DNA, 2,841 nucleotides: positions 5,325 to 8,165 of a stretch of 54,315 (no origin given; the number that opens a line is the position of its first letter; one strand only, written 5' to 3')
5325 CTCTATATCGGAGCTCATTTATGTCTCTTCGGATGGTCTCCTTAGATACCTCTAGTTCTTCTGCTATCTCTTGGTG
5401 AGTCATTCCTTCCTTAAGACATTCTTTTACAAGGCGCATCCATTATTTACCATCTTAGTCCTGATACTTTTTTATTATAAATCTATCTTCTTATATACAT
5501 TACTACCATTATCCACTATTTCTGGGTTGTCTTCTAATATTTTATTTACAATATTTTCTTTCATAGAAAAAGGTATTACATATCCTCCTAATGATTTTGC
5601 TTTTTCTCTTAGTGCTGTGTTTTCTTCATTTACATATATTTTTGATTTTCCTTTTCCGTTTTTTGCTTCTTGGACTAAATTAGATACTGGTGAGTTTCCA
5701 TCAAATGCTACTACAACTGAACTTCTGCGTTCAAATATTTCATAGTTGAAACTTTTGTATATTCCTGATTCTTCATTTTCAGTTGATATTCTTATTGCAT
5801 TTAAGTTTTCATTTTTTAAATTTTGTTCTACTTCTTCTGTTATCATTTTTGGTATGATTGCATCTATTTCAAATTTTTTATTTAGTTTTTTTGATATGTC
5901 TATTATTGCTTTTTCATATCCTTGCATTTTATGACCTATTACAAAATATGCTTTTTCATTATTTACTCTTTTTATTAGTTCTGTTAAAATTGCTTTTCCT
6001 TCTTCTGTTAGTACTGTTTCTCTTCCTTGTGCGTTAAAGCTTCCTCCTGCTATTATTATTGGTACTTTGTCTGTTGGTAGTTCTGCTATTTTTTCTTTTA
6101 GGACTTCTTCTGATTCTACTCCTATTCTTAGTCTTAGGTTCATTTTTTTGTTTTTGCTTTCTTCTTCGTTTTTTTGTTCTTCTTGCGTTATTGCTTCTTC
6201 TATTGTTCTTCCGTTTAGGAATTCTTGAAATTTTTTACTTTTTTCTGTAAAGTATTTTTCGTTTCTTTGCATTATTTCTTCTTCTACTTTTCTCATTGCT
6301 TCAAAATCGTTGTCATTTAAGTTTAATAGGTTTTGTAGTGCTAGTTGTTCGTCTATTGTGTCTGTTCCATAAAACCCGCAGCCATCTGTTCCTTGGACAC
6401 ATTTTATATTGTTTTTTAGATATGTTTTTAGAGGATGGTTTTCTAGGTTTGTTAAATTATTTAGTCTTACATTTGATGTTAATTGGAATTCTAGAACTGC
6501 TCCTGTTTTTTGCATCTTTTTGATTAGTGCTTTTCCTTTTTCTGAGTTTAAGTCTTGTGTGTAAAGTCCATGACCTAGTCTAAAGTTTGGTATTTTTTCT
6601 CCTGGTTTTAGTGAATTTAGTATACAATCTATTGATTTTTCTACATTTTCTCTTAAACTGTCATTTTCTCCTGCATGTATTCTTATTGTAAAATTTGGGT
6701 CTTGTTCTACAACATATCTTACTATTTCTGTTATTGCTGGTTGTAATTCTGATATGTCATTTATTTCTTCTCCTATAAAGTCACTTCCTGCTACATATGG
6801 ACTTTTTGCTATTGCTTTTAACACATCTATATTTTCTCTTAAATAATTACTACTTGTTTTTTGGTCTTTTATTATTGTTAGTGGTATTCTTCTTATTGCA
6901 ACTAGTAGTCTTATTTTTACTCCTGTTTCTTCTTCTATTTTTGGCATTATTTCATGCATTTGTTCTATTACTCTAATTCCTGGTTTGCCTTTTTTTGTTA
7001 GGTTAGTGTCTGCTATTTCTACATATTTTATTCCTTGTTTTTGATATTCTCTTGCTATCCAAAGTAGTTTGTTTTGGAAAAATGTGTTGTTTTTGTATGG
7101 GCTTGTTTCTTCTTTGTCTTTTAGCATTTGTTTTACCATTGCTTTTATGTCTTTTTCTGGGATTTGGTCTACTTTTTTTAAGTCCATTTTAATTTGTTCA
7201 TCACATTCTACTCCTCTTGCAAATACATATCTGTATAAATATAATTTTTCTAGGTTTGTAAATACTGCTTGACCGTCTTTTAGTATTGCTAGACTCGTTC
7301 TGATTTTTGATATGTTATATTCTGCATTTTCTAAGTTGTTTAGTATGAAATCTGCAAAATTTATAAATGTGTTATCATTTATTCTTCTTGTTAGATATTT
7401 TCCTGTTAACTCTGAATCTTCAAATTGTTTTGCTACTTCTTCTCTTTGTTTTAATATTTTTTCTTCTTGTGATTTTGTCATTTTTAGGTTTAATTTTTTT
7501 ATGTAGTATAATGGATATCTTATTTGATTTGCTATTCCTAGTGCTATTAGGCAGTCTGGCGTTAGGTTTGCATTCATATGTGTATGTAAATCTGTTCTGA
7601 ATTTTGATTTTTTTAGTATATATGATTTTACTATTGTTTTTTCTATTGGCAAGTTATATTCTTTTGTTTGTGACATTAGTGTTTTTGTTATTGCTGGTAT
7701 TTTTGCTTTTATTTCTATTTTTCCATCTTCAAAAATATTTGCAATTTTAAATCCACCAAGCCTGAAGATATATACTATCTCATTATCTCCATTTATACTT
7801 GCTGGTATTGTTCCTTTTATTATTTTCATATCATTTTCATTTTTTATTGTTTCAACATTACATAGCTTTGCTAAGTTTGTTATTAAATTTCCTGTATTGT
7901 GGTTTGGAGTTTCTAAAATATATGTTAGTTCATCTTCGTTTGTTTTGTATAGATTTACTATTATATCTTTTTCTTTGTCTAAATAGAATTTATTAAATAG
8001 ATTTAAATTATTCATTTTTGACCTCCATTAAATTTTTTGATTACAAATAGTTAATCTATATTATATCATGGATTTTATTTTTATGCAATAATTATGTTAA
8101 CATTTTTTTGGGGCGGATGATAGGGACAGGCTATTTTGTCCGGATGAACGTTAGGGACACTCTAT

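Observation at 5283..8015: Adenosine-deaminase-fold enzyme fused to a LOG/SLOG-like domain and co-transcribed with a 42-aa HTH mini-ORF: a possible ligand-gated purine-nucleotide deaminase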

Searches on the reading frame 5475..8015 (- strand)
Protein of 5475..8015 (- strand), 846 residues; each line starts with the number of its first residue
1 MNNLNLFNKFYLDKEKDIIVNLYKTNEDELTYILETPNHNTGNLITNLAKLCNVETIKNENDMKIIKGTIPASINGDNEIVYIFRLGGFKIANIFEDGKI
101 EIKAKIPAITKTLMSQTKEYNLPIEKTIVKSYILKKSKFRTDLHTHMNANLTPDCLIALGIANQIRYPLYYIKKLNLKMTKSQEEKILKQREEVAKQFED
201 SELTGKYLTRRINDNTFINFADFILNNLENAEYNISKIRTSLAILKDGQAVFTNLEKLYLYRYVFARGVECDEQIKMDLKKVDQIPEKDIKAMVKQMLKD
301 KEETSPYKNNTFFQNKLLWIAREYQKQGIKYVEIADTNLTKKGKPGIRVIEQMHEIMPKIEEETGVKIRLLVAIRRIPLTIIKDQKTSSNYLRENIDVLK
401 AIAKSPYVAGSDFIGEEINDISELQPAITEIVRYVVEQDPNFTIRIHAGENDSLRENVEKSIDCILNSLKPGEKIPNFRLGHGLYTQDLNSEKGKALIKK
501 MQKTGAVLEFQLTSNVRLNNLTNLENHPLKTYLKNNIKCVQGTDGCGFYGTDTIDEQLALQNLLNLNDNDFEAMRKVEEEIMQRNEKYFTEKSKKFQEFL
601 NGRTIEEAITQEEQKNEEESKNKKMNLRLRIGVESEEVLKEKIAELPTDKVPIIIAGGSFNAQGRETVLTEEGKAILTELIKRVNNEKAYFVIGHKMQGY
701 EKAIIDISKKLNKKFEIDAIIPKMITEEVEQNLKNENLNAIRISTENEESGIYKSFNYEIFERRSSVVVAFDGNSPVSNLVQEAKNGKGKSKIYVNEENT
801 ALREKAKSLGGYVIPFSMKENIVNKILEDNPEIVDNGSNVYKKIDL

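Call 3: search_protein_families(library=pfam, proteins=[window:5475-8015:-], max_evalue=0.1)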
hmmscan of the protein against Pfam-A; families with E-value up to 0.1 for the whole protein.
window:5475-8015:- (846 aa): 1 family
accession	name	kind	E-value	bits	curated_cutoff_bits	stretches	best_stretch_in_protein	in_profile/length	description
PF00962.28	A_deaminase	-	2.4e-17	63.4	27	1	321-575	78-306/330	Adenosine deaminase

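Call 4: search_protein_families(library=ncbifam, proteins=[window:5475-8015:-], max_evalue=0.1)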
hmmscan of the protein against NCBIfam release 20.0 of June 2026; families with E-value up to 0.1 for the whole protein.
window:5475-8015:- (846 aa): 7 families
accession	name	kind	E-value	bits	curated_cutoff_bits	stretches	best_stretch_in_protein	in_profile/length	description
TIGR01430.1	aden_deam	equivalog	7.4e-14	51.5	216.55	1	322-574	78-301/323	adenosine deaminase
NF006848.0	PRK09358.1-3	equivalog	5.2e-11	42.4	426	1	350-577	108-304/325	adenosine deaminase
NF006846.0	PRK09358.1-1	equivalog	3.6e-10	39.4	459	1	437-576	187-310/333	adenosine deaminase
NF006850.0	PRK09358.1-6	equivalog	8.5e-07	28.1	419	1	479-576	215-307/334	adenosine deaminase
NF006854.0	PRK09358.3-1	equivalog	4e-06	26.1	530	1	479-574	222-312/344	adenosine deaminase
NF006847.0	PRK09358.1-2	equivalog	3.5e-05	22.8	412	1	399-574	165-330/364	adenosine deaminase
NF006849.0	PRK09358.1-5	equivalog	0.0019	17.3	494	1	477-572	223-313/350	adenosine deaminase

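Call 5: search_protein_families(library=padloc, proteins=[window:5475-8015:-], max_evalue=0.1)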
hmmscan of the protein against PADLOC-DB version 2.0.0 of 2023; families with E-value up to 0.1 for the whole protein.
window:5475-8015:- (846 aa): 1 family
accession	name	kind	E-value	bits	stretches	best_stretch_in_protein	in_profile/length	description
PDLC01908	CARF5--CARF_ADA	-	5.1e-09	33.5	1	308-567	327-562/605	-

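Call 6: search_solved_structures(query=window:5475-8015:-, max_evalue=1, show_alignments=2)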
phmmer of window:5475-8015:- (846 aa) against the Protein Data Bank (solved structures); distinct sequences matched with E-value up to 1: 7.
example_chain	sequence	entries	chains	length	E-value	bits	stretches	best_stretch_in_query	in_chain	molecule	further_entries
6ii7_A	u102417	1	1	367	0.00016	23.4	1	435-574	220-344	Adenosine deaminase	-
3ewc_A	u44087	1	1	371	0.00019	23.1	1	415-585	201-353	Adenosine deaminase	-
3ewd_A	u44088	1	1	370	0.00023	22.9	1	427-585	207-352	Adenosine deaminase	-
2pgf_A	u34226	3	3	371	0.00023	22.9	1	415-585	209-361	adenosine deaminase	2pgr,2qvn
6n9m_A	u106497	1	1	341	0.00028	22.6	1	479-557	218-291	Adenosine deaminase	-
2amx_A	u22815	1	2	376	0.00081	21.1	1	304-574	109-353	adenosine deaminase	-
6n91_A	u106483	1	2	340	0.21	13.1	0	502-550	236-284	Adenosine deaminase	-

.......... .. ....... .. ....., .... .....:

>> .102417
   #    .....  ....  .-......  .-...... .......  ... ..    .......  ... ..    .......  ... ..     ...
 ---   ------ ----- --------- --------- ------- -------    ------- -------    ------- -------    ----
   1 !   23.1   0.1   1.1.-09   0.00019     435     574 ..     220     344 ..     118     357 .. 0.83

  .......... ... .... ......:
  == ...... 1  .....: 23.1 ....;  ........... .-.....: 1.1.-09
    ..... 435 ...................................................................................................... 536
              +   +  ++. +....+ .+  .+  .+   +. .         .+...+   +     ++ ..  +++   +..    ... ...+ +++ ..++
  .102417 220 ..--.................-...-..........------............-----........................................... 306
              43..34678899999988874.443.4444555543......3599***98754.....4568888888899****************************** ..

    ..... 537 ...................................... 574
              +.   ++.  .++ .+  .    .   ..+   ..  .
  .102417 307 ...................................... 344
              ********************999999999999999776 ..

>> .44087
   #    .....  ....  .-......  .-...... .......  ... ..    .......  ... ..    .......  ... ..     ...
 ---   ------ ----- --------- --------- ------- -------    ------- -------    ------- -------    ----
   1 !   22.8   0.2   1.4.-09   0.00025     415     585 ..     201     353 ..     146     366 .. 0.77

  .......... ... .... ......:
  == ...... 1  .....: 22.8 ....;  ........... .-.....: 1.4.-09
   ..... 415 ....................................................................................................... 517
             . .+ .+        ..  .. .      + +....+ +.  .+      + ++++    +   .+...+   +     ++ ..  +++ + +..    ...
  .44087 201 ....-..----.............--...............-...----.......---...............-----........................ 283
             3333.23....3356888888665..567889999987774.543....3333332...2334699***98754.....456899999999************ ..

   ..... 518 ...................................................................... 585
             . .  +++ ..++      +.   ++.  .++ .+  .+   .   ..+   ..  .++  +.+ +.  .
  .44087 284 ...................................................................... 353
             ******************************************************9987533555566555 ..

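Call 9: find_homologous_proteins(query=window:5475-8015:-, max_evalue=0.001)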
Query window:5475-8015:- (846 aa): 5614 proteins with E <= 0.001 among 8000 candidates; the best 120 are listed.
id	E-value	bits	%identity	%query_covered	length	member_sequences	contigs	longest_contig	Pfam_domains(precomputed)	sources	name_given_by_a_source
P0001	0.0e+0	1837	100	100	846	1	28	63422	PF00962.29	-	-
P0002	0.0e+0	1836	100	100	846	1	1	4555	PF00962.29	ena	-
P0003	0.0e+0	1835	100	100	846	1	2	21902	PF00962.29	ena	-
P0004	0.0e+0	1835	100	100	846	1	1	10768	PF00962.29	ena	-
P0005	0.0e+0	1833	100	100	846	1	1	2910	PF00962.29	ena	-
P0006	0.0e+0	1832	100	100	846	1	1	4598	PF00962.29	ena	-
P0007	0.0e+0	1831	100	100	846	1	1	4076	PF00962.29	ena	-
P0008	0.0e+0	1831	100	100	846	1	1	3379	PF00962.29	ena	-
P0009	0.0e+0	1830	100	100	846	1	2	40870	PF00962.29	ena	-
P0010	0.0e+0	1828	99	100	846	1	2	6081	PF00962.29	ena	-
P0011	0.0e+0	1828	99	100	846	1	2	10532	PF00962.29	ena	-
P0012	0.0e+0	1827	99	100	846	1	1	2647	PF00962.29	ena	-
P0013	0.0e+0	1826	99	100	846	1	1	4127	PF00962.29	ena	-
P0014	0.0e+0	1826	99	100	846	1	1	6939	PF00962.29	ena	-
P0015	0.0e+0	1826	99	100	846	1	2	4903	PF00962.29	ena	-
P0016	0.0e+0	1825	99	100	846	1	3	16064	PF00962.29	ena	-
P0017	0.0e+0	1824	99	100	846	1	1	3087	PF00962.29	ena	-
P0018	0.0e+0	1823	99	100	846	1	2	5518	PF00962.29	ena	-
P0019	0.0e+0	1823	99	100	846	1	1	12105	PF00962.29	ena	-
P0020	0.0e+0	1822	99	100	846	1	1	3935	PF00962.29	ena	-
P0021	0.0e+0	1822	99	100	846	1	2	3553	PF00962.29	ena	-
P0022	0.0e+0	1822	99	100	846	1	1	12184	PF00962.29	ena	-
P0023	0.0e+0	1822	99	100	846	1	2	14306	PF00962.29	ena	-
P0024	0.0e+0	1821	99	100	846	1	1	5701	PF00962.29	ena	-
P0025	0.0e+0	1820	99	100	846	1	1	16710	PF00962.29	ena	-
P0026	0.0e+0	1820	99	100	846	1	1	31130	PF00962.29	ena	-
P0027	0.0e+0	1819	99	100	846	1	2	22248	PF00962.29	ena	-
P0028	0.0e+0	1818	99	100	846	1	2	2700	PF00962.29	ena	-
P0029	0.0e+0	1818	99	100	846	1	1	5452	PF00962.29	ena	-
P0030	0.0e+0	1817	99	100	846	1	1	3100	PF00962.29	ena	-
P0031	0.0e+0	1817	99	100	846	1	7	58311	PF00962.29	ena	-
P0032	0.0e+0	1817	99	100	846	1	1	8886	PF00962.29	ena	-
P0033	0.0e+0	1816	99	100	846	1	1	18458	PF00962.29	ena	-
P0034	0.0e+0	1815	99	100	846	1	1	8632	PF00962.29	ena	-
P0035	0.0e+0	1815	99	100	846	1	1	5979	PF00962.29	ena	-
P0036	0.0e+0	1814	99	100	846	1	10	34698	PF00962.29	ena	-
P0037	0.0e+0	1814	99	100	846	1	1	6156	PF00962.29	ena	-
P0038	0.0e+0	1814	99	100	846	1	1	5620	PF00962.29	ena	-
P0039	0.0e+0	1813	99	100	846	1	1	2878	PF00962.29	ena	-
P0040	0.0e+0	1813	99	100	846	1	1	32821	PF00962.29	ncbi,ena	-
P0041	0.0e+0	1812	98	100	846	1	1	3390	PF00962.29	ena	-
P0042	0.0e+0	1812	99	100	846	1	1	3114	PF00962.29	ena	-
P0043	0.0e+0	1811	99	100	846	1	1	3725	PF00962.29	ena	-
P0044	0.0e+0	1809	98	100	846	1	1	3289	PF00962.29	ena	-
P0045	0.0e+0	1809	98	100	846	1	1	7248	PF00962.29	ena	-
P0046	0.0e+0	1809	98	100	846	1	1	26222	PF00962.29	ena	-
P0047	0.0e+0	1808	98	100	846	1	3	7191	PF00962.29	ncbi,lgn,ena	-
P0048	0.0e+0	1808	98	100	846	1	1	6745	PF00962.29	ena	-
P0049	0.0e+0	1808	98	100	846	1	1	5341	PF00962.29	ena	-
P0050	0.0e+0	1804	98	100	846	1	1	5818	PF00962.29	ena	-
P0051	0.0e+0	1800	98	100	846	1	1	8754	PF00962.29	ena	-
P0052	0.0e+0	1798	97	100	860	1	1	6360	PF00962.29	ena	-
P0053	0.0e+0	1797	98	100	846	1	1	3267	PF00962.29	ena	-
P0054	0.0e+0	1778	98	99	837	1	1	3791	PF00962.29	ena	-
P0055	0.0e+0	1747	95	100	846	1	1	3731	PF00962.29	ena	-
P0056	0.0e+0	1718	94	99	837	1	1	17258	PF00962.29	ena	-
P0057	0.0e+0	1711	93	100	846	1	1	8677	PF00962.29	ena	-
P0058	0.0e+0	1708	93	100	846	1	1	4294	PF00962.29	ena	-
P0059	0.0e+0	1697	92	100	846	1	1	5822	PF00962.29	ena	-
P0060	0.0e+0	1693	93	98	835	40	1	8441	PF00962.29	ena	-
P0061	0.0e+0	1665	91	99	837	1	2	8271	PF00962.29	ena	-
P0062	0.0e+0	1662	91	99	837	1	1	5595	PF00962.29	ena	-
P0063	0.0e+0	1661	91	99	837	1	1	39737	PF00962.29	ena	-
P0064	0.0e+0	1656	91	98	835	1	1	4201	PF00962.29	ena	-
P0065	0.0e+0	1654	90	99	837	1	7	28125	PF00962.29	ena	-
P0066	0.0e+0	1653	90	99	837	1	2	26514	PF00962.29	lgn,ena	-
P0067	0.0e+0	1652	90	99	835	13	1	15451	PF00962.29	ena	-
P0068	0.0e+0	1652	90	99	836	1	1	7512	PF00962.29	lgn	-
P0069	0.0e+0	1651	90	99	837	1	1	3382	PF00962.29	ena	-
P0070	0.0e+0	1650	90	99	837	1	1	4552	PF00962.29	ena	-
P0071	0.0e+0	1650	90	99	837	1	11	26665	PF00962.29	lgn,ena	-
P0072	0.0e+0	1648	90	99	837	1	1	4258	PF00962.29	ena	-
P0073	0.0e+0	1647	90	99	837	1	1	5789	PF00962.29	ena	-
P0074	0.0e+0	1646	90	99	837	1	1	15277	PF00962.29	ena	-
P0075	0.0e+0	1645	90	99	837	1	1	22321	PF00962.29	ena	-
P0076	0.0e+0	1644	90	99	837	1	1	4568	PF00962.29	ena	-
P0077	0.0e+0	1643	90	99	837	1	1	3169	PF00962.29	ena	-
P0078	0.0e+0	1579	86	99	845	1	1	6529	PF00962.29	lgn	-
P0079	0.0e+0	1575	85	99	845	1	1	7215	PF00962.29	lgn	-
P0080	0.0e+0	1552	83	100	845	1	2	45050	PF00962.29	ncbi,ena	-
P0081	0.0e+0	1550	83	100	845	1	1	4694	PF00962.29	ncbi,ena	-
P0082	0.0e+0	1550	83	100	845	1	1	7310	PF00962.29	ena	-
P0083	0.0e+0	1549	83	100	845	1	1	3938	PF00962.29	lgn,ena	-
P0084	0.0e+0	1549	83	100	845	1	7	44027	PF00962.29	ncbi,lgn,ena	-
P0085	0.0e+0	1546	83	100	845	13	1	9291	PF00962.29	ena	-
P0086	0.0e+0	1546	83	100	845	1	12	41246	PF00962.29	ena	-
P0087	0.0e+0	1545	83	100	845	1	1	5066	PF00962.29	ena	-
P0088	0.0e+0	1541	83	100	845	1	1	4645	PF00962.29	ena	-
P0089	0.0e+0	1526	83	98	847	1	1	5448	PF00962.29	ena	-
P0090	0.0e+0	1520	83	99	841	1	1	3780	PF00962.29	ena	-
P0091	0.0e+0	1519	83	99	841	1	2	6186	PF00962.29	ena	-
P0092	0.0e+0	1517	82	100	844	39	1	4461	PF00962.29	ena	-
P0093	0.0e+0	1517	83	99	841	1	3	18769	PF00962.29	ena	-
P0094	0.0e+0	1516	83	99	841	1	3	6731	PF00962.29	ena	-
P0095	0.0e+0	1516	83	99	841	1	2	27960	PF00962.29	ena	-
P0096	0.0e+0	1515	83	99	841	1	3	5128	PF00962.29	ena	-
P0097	0.0e+0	1515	83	99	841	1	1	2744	PF00962.29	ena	-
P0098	0.0e+0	1515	83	99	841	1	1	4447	PF00962.29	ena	-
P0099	0.0e+0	1515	83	99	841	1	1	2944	PF00962.29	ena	-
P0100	0.0e+0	1515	83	99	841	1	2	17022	PF00962.29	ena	-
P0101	0.0e+0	1514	82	99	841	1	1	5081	PF00962.29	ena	-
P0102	0.0e+0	1513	83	99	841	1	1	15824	PF00962.29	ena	-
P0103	0.0e+0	1512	82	99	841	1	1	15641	PF00962.29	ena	-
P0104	0.0e+0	1512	82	99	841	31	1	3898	PF00962.29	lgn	-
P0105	0.0e+0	1512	82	99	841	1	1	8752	PF00962.29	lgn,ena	-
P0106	0.0e+0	1511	82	99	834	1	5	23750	PF00962.29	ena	-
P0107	0.0e+0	1510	82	99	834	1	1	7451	PF00962.29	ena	-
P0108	0.0e+0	1510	82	99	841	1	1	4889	PF00962.29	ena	-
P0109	0.0e+0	1510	82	99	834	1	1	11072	PF00962.29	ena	-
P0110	0.0e+0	1509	82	99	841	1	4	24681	PF00962.29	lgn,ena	-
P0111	0.0e+0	1509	82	99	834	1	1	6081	PF00962.29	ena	-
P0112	0.0e+0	1509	82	99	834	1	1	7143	PF00962.29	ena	-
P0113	0.0e+0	1509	82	99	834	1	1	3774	PF00962.29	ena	-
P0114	0.0e+0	1509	82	99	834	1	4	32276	PF00962.29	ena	-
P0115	0.0e+0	1508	82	99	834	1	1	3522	PF00962.29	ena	-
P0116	0.0e+0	1508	82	99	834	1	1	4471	PF00962.29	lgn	-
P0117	0.0e+0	1508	82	99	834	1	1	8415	PF00962.29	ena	-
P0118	0.0e+0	1508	82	99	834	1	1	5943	PF00962.29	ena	-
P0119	0.0e+0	1507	82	99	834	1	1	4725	PF00962.29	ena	-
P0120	0.0e+0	1507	82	99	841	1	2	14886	PF00962.29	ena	-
